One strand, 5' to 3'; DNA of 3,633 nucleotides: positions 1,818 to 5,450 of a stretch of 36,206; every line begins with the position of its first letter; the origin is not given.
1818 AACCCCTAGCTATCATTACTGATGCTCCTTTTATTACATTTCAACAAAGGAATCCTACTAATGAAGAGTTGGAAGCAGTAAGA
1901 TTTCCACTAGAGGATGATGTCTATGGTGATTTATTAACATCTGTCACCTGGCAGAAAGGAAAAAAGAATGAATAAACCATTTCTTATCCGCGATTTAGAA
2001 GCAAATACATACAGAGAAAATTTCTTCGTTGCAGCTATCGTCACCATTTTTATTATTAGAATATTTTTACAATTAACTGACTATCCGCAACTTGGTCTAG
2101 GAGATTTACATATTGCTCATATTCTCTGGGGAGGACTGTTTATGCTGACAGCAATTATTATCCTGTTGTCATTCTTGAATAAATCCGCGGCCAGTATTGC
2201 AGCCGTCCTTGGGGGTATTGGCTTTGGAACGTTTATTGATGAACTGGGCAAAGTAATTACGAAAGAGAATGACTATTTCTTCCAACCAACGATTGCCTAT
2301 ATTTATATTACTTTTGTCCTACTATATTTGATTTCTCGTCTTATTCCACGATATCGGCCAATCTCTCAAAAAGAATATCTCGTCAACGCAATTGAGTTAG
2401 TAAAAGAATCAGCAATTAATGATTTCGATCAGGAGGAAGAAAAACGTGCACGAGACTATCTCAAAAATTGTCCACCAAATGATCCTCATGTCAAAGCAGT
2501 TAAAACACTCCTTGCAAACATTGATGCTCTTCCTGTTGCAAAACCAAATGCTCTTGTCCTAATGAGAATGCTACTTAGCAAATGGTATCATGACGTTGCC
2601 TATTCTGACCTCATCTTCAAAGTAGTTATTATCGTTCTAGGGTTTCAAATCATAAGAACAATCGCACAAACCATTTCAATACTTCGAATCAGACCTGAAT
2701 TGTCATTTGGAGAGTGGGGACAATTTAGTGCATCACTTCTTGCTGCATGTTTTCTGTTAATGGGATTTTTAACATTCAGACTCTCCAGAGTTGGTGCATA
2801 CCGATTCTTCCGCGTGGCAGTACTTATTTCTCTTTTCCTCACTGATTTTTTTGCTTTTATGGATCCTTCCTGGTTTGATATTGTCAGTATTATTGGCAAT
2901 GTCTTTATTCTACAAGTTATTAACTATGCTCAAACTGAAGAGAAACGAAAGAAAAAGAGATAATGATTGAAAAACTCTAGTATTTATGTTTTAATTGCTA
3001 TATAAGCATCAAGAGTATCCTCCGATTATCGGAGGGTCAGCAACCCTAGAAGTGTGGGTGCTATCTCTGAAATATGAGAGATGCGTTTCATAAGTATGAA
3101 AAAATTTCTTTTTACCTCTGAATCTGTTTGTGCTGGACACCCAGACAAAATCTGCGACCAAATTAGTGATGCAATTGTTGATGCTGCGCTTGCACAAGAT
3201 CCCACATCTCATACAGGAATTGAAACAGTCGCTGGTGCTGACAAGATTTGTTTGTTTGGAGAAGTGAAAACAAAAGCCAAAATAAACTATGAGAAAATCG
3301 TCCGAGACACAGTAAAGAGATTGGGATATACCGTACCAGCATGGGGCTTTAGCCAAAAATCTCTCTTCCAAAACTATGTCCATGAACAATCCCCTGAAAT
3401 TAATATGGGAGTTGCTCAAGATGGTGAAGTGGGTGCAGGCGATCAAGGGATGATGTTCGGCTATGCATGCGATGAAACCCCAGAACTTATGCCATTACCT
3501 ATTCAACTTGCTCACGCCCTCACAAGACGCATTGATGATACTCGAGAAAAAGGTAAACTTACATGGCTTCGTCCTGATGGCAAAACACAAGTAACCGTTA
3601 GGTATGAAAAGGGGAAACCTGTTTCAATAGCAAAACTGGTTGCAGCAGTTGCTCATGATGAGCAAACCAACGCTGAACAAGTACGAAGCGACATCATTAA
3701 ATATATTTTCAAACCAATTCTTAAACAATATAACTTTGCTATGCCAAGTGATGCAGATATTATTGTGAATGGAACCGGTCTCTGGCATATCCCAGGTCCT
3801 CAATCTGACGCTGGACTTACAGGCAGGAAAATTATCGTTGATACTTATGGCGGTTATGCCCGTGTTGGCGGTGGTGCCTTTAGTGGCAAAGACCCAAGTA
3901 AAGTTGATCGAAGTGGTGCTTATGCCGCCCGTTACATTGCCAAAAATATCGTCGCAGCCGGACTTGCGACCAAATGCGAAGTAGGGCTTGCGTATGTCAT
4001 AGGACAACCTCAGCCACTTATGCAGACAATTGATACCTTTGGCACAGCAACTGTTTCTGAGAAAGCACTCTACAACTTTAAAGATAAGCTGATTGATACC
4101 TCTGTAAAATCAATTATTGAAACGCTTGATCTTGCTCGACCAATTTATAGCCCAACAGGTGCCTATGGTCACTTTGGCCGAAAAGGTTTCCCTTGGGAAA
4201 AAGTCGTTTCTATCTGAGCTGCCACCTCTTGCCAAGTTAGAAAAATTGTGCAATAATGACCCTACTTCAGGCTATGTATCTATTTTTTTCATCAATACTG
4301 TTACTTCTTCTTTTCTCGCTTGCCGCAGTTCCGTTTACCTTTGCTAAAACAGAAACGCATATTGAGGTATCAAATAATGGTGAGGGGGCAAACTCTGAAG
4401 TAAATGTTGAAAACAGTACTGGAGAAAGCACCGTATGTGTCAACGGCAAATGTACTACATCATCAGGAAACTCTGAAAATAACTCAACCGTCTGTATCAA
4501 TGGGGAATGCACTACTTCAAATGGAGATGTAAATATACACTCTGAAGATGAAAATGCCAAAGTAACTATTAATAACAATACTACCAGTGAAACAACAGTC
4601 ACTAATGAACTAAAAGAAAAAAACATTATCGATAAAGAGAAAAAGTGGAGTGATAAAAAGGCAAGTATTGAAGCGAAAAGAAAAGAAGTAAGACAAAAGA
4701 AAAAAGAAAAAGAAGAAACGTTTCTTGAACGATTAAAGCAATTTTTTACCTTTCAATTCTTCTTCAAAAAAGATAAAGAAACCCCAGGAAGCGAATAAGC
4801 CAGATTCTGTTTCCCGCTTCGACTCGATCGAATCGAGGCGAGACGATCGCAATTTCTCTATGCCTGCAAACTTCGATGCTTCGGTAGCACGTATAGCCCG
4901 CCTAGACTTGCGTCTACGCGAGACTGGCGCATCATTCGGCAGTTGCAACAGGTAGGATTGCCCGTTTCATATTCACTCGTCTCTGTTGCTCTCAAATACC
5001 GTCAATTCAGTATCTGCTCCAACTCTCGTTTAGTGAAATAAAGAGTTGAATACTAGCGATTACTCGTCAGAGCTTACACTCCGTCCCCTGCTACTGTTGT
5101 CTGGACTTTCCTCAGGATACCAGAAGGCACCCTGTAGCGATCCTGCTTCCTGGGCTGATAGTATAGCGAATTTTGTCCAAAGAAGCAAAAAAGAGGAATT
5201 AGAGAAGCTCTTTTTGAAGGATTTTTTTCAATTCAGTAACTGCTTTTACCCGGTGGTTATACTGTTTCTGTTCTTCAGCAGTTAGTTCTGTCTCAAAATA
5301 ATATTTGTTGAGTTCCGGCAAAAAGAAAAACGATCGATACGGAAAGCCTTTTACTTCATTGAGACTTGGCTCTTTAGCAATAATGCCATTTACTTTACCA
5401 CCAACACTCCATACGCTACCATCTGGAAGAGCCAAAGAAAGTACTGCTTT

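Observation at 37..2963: Overlapping 4-gene operon: VUT/YhhQ transporter, RibD_C/DHFR-like reductase, CofE-like gamma-glutamyl ligase and an unknown membrane protein; a putative cofactor salvage-and-trapping module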

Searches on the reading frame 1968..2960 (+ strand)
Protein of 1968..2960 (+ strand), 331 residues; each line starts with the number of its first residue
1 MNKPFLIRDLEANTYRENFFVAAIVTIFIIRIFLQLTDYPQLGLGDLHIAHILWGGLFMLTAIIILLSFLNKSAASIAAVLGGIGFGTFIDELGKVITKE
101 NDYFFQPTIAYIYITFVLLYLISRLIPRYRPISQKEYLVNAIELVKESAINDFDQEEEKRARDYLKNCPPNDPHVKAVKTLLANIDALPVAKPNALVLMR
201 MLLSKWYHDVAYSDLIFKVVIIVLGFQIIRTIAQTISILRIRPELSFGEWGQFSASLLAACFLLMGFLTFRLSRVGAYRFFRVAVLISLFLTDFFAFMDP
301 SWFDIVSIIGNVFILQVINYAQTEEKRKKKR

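Call 3: search_protein_families(library=pfam, proteins=[window:1968-2960:+], max_evalue=1)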
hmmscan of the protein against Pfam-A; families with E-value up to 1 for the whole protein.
window:1968-2960:+ (331 aa): 0 families

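Call 4: search_protein_families(library=ncbifam, proteins=[window:1968-2960:+], max_evalue=1)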
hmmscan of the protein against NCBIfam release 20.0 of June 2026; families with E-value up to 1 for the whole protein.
window:1968-2960:+ (331 aa): 0 families

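Call 57: find_homologous_proteins(query=window:1968-2960:+)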
Query window:1968-2960:+ (331 aa): 1916 proteins with E <= 0.001 among 7510 candidates; the best 120 are listed.
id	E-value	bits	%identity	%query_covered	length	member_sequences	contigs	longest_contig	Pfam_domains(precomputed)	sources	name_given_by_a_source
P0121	2.2e-212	722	100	100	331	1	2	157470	-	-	-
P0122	1.6e-136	473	65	99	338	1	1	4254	-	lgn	-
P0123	6.0e-131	455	63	100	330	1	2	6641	-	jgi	jgi:hypothetical protein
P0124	1.3e-130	454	62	99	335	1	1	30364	-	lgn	-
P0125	3.5e-129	449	61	100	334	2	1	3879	-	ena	-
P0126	4.0e-128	445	60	100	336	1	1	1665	-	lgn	-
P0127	8.5e-128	444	60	99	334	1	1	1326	-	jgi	jgi:hypothetical protein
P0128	4.6e-126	439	59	99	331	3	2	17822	-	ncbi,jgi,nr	ncbi:MAG TPA: hypothetical protein VE090_03770 [Methylomirabilota bacterium]|nr:hypothetical protein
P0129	5.6e-125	435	59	100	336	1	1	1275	-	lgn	-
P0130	2.7e-124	433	59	100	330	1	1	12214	-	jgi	jgi:hypothetical protein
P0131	2.4e-122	427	59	100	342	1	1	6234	-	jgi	jgi:hypothetical protein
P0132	4.4e-122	426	58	100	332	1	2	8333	-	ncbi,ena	-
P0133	2.2e-121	423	59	99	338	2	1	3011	-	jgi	jgi:hypothetical protein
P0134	2.6e-121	423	59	99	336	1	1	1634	-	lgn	-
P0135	4.6e-121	422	58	99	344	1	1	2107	-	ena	-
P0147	7.8e-118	412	56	99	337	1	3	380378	-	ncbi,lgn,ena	ncbi:MAG: hypothetical protein AAB553_02145 [Patescibacteria group bacterium]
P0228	2.2e-106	374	52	99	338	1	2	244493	-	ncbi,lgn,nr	ncbi:MAG TPA: hypothetical protein VLF93_04080 [Candidatus Saccharimonadales bacterium]|nr:hypotheti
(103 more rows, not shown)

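Call 58: find_encoding_contigs(protein=P0121, flank=10000, max_places=4)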
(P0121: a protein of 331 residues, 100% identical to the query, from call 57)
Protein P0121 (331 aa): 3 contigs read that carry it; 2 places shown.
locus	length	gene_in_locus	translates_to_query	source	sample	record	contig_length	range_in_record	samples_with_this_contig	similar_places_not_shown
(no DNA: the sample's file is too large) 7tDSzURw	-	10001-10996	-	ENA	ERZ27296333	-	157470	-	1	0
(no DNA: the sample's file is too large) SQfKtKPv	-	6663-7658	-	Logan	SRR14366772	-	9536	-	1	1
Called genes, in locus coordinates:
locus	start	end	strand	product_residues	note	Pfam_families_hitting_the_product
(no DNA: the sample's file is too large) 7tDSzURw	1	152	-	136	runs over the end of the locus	PF05523:FdtA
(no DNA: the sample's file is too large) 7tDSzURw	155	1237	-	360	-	PF01073:3Beta_HSD, PF01370:Epimerase, PF02719:Polysacc_synt_2, PF04321:RmlD_sub_bind, PF07993:NAD_binding_4, PF16363:GDP_Man_Dehyd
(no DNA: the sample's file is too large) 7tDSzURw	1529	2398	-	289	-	PF00188:CAP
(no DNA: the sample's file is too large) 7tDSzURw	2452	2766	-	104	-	PF00814:TsaD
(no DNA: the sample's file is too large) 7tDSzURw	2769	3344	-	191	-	PF01300:Sua5_yciO_yrdC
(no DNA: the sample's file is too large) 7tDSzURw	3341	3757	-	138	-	PF02367:TsaE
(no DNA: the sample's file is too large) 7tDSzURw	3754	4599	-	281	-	PF00932:LTD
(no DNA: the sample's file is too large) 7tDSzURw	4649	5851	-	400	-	PF02403:Seryl_tRNA_N (weak), PF24161:CCDC39 (faint), PF24568:CC_PcsB (weak), PF13529:Peptidase_C39_2 (faint)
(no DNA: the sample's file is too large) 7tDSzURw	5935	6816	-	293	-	PF18075:FtsX_ECD, PF02687:FtsX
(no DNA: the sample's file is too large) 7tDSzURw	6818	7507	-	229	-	PF00005:ABC_tran, PF13304:AAA_21 (faint)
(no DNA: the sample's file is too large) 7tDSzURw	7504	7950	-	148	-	-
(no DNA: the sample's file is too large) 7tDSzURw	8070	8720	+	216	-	PF02592:Vut_1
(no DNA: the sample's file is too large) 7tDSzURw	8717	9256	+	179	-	PF01872:RibD_C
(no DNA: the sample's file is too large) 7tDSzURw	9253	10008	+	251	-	PF01996:F420_ligase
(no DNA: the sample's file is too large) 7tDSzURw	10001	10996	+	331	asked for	-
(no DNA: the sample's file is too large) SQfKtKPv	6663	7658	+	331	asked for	-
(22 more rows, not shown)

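Call 59: find_encoding_contigs(protein=P0124, flank=4000, max_places=2)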
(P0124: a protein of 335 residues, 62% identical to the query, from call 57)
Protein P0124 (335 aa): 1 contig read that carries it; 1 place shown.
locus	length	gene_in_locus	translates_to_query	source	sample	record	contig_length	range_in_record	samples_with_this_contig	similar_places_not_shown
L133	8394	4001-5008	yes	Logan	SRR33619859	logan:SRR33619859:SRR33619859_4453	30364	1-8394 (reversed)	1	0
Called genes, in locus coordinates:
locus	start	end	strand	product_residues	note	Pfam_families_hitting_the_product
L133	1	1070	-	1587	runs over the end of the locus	-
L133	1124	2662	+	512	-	-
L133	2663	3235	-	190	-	PF00753:Lactamase_B (weak), PF12706:Lactamase_B_2, PF13483:Lactamase_B_3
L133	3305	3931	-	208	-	-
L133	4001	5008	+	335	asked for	-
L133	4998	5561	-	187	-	-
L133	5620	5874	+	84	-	-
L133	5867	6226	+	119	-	PF00254:FKBP_C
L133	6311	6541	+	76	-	PF04070:DUF378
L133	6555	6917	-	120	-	PF12643:MazG-like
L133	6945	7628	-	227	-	-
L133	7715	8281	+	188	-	PF00963:Cohesin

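Call 60: find_encoding_contigs(protein=P0147, flank=4000, max_places=2)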
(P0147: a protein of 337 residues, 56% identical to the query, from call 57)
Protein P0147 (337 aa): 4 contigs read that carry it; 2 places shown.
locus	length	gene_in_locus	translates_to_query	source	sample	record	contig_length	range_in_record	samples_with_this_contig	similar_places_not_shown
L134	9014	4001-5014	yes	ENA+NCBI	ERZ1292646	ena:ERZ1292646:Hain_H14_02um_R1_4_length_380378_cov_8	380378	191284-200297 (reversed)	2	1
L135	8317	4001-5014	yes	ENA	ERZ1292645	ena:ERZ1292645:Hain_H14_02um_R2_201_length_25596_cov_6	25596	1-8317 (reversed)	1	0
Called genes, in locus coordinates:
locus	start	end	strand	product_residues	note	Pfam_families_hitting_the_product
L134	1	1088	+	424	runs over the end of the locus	PF02885:Glycos_trans_3N, PF00591:Glycos_transf_3, PF07831:PYNP_C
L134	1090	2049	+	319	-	PF02618:YceG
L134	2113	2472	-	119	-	PF12732:YtxH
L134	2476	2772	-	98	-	-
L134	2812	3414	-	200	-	PF00753:Lactamase_B, PF13483:Lactamase_B_3, PF12706:Lactamase_B_2 (weak)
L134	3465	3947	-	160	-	PF10648:Gmad2 (weak)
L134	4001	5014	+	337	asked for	-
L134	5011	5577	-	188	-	-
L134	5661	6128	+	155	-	PF00578:AhpC-TSA, PF08534:Redoxin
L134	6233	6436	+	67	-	PF04070:DUF378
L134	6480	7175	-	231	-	-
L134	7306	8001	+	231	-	PF00963:Cohesin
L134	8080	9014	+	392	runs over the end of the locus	PF02156:Glyco_hydro_26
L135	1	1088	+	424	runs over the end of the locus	PF02885:Glycos_trans_3N, PF00591:Glycos_transf_3, PF07831:PYNP_C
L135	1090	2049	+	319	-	PF02618:YceG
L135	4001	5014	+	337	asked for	-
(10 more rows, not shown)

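Call 61: find_encoding_contigs(protein=P0228, flank=4000, max_places=2)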
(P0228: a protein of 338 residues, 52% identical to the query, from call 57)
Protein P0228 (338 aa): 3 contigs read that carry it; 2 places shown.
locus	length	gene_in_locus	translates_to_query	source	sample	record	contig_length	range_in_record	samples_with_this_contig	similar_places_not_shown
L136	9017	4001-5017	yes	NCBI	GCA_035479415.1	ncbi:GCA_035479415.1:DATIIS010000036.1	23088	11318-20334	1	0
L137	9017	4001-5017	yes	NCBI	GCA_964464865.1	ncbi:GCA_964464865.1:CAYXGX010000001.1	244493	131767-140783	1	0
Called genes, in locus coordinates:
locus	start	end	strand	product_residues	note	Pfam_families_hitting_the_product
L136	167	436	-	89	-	-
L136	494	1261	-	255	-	-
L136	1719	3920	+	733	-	PF26449:DUF8128, PF01935:DUF87 (weak), PF10412:TrwB_AAD_bind (faint), PF12696:TraG-D_C (weak)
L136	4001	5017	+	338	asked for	-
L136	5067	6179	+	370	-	PF00438:S-AdoMet_synt_N, PF02772:S-AdoMet_synt_M, PF02773:S-AdoMet_synt_C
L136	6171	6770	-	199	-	-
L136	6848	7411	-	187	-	-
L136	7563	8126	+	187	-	-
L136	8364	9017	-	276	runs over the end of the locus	PF12705:PDDEXK_1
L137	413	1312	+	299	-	-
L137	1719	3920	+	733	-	PF26449:DUF8128, PF01935:DUF87 (weak), PF10412:TrwB_AAD_bind (faint), PF12696:TraG-D_C (weak)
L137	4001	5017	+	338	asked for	-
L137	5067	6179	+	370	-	PF00438:S-AdoMet_synt_N, PF02772:S-AdoMet_synt_M, PF02773:S-AdoMet_synt_C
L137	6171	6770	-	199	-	-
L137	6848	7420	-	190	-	-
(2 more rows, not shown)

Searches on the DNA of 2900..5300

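Call 92: search_rna_families(source=window, start=2900, end=5300, threshold=evalue, max_evalue=1)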
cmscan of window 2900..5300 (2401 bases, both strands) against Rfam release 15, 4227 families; matches with E-value up to 1: 2.
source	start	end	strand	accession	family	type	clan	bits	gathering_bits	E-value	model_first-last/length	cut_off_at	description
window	4780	5153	-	RF00010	RNaseP_bact_a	Gene; ribozyme;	CL00002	60.6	100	1.9e-17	1-367/367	no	Bacterial RNase P class A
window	3001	3113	+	RF01725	SAM-I-IV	Cis-reg; riboswitch;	CL00012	38.2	41.1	0.00053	1-99/99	no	SAM-I/IV (S-adenosyl methionine) riboswitch aptamer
